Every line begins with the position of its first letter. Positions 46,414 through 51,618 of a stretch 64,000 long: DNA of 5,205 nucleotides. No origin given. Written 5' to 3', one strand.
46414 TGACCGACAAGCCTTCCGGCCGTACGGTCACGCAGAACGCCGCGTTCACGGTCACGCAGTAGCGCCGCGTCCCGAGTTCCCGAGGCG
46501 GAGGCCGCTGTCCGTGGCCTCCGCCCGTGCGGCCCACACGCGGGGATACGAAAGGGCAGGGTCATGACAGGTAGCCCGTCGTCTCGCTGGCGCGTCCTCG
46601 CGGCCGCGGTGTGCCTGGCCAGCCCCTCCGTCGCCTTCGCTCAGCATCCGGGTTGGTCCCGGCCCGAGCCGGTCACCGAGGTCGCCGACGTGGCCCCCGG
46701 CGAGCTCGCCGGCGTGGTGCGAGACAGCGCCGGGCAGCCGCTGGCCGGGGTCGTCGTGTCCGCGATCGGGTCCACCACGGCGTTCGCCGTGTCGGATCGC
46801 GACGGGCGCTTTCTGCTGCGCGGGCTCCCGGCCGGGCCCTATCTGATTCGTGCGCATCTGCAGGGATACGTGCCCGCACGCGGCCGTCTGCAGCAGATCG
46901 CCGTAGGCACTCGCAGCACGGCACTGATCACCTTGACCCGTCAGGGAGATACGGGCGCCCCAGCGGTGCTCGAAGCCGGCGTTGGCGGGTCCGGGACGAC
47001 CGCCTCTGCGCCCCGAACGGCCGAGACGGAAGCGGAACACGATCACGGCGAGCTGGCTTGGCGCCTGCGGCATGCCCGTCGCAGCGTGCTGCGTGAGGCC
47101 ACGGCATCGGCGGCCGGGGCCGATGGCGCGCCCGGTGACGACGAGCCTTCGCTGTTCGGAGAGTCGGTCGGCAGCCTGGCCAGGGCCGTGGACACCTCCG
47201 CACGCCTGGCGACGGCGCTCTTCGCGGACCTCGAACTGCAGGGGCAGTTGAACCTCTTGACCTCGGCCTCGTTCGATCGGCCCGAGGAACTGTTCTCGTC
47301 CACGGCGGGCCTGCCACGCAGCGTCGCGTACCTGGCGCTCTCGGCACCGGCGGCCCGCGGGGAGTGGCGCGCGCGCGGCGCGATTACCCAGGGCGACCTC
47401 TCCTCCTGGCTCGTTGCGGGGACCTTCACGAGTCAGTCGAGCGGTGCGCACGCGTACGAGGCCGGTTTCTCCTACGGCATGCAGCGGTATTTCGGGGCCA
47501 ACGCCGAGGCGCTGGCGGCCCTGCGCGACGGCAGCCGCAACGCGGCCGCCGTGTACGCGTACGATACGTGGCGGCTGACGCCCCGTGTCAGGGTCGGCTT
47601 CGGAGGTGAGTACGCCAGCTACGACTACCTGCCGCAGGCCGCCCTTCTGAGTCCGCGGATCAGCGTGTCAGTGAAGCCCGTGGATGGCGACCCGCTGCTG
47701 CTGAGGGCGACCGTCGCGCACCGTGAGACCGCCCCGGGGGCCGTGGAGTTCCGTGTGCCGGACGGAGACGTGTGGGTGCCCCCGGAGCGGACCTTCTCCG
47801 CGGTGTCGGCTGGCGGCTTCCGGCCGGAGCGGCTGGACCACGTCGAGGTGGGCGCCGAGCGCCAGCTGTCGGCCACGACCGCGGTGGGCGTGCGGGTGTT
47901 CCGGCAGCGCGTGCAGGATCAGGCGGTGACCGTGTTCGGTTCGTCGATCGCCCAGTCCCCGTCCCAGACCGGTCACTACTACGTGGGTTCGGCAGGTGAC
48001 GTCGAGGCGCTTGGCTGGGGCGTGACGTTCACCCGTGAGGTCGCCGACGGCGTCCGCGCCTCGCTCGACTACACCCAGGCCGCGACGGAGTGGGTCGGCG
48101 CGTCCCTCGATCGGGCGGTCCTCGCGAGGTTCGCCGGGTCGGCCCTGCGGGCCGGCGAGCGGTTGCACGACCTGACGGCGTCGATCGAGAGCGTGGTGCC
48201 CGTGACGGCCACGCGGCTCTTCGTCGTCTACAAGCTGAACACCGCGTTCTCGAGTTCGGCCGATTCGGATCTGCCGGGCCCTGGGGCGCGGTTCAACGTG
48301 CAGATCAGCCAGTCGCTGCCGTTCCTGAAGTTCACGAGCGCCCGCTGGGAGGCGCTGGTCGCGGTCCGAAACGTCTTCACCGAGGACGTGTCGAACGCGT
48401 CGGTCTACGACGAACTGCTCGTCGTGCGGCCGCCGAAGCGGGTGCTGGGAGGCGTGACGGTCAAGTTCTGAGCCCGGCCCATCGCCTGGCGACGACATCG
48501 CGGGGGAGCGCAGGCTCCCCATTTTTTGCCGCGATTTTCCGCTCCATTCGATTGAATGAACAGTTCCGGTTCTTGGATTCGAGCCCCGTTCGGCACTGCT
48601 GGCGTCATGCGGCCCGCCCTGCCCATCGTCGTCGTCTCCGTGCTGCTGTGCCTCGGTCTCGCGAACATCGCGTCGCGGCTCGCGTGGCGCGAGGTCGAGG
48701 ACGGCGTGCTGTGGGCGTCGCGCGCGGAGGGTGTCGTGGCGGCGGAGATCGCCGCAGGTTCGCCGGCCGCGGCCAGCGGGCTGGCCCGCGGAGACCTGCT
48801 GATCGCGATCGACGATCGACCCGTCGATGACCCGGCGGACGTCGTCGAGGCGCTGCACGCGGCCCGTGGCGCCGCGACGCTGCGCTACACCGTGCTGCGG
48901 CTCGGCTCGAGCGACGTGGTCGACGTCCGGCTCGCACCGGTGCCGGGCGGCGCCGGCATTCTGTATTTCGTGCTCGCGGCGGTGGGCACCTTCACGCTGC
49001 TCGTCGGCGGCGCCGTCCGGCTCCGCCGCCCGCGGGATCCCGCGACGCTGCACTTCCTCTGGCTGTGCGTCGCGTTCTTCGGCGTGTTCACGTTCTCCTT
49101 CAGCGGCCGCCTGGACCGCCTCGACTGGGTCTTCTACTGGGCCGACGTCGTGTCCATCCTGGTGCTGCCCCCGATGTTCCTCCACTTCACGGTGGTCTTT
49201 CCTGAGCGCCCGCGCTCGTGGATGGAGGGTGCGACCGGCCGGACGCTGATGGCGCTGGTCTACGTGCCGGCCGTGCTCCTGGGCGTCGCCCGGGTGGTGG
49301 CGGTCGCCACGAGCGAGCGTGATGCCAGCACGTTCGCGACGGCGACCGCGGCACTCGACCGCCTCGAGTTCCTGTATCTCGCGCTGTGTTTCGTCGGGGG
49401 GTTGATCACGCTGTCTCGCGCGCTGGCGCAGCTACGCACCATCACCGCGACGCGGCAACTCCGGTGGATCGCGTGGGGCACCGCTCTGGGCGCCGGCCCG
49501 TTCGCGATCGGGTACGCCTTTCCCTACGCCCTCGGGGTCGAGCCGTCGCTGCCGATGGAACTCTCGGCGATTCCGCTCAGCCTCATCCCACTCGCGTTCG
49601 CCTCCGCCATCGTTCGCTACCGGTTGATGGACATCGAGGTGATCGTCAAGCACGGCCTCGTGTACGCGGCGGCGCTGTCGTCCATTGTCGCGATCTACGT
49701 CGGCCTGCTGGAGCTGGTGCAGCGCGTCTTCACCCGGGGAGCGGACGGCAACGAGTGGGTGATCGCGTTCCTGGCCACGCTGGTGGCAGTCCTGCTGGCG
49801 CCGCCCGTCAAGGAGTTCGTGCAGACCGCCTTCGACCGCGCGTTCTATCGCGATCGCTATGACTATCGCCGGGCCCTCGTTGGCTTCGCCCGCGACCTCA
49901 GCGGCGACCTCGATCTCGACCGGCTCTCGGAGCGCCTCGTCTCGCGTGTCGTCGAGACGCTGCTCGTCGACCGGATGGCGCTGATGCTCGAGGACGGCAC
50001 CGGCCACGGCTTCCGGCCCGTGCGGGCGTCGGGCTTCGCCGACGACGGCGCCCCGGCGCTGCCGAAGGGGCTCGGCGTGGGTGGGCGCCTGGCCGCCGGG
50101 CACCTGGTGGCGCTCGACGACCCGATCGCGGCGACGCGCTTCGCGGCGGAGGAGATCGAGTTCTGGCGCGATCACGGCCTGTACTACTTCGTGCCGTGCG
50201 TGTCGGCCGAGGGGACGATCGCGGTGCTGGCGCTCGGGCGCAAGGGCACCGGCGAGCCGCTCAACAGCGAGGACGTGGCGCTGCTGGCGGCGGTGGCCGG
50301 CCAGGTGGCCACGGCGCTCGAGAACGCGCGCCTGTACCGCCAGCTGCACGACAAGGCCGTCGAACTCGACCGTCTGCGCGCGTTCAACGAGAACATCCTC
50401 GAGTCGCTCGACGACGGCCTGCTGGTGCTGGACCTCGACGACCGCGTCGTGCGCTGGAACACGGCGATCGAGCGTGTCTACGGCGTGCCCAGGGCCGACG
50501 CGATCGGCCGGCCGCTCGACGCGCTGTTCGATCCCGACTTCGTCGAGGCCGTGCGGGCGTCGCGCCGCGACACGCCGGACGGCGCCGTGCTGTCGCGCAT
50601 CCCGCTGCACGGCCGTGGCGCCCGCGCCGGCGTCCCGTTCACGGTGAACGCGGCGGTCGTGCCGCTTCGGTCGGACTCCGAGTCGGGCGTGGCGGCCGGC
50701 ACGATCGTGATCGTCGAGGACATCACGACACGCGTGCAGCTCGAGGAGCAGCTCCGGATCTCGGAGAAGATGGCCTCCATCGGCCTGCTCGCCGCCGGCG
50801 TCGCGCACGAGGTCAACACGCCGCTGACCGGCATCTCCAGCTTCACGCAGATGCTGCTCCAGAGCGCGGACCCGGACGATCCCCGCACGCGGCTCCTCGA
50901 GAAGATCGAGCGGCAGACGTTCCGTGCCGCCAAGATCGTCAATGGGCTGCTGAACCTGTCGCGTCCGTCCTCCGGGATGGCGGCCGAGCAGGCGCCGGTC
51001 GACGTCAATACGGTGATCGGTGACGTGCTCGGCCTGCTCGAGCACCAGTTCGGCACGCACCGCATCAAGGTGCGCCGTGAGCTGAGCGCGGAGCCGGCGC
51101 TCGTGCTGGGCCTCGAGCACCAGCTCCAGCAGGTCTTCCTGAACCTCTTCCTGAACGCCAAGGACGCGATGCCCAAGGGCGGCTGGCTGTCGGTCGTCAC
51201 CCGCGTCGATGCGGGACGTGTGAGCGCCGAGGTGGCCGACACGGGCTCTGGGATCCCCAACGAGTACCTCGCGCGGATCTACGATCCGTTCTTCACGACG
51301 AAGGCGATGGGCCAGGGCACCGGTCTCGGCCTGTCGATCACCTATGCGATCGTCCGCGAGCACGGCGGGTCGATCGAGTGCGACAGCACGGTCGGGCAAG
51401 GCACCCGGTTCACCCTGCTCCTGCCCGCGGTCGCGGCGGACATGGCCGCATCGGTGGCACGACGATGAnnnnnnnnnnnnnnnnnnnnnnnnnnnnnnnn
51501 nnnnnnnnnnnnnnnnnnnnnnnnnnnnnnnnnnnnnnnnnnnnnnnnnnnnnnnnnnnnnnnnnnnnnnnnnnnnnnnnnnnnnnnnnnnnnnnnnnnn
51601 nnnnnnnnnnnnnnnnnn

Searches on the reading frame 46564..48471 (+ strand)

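Call 11: search_protein_families(library=pfam, proteins=[window:46564-48471:+], max_evalue=0.00001)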
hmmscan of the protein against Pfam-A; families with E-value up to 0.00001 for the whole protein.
window:46564-48471:+ (635 aa): 3 families
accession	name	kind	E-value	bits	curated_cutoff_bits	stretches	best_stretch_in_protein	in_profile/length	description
PF13620.12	CarboxypepD_reg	-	1e-15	58.3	32.3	1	48-125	2-82/82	Carboxypeptidase regulatory-like domain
PF00593.30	TonB_dep_Rec_b-barrel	-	1.9e-13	51.5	27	1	281-509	111-353/436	TonB dependent receptor-like, beta-barrel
PF13715.12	CarbopepD_reg_2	-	6.7e-07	29.7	32.2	1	49-106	2-59/88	CarboxypepD_reg-like domain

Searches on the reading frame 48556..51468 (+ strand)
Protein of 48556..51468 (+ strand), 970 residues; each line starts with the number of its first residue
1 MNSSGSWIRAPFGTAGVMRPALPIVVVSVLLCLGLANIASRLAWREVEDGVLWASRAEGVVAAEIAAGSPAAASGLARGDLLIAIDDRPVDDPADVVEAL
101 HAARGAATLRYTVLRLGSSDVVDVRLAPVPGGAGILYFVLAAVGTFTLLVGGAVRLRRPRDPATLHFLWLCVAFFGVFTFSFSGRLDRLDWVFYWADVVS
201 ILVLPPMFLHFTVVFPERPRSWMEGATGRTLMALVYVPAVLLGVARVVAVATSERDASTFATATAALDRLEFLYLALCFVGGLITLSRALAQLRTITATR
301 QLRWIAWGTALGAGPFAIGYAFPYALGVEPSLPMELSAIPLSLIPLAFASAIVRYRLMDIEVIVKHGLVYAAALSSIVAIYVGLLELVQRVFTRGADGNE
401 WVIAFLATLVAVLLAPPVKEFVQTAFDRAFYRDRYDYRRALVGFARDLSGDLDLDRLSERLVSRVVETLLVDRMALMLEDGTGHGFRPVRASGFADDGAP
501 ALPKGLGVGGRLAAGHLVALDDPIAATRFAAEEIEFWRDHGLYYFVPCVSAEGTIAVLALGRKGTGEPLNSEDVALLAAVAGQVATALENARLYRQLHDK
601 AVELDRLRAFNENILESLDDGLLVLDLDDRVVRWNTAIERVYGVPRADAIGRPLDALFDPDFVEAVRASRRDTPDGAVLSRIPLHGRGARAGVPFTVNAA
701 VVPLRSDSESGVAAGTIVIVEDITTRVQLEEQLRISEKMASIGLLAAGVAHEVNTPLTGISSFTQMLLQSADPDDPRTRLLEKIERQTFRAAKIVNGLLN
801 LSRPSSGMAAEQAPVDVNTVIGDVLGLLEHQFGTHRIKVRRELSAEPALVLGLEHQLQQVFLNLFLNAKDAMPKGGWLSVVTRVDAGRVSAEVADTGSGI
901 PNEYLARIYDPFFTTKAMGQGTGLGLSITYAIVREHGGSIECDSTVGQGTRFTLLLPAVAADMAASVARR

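Call 11: search_protein_families(library=pfam, proteins=[window:48556-51468:+], max_evalue=0.00001)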
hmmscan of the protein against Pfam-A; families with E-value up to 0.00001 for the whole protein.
window:48556-51468:+ (970 aa): 11 families
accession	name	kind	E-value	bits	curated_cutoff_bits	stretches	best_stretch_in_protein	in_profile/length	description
PF02518.31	HATPase_c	-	1.3e-24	87.2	26.4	1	854-958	3-109/111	Histidine kinase-, DNA gyrase B-, and HSP90-like ATPase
PF00512.31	HisKA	-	3.2e-14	53.1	26.9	1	744-807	4-66/66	His Kinase A (phospho-acceptor) domain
PF13492.12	GAF_3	-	8.4e-13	49.3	27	1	453-590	1-129/129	GAF domain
PF08448.16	PAS_4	-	1.2e-11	45.3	23.1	1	615-727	1-109/110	PAS fold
PF01590.32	GAF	-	2.7e-10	41.3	22.4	1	453-588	1-133/133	GAF domain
PF17820.7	PDZ_6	-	1.2e-09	38.2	27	1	63-106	3-46/54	PDZ domain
PF00989.32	PAS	-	1.5e-08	35.1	22.6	1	611-671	3-67/113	PAS fold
PF13180.12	PDZ_2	-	1.8e-08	35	27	1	56-125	10-79/80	PDZ domain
PF13185.12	GAF_2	-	4.3e-08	33.9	28.6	1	452-589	2-136/136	GAF domain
PF13426.13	PAS_9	-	3.7e-07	30.8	27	1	620-724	2-102/103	PAS domain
PF13188.13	PAS_8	-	9.2e-06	25.8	21.8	0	612-665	4-57/65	PAS domain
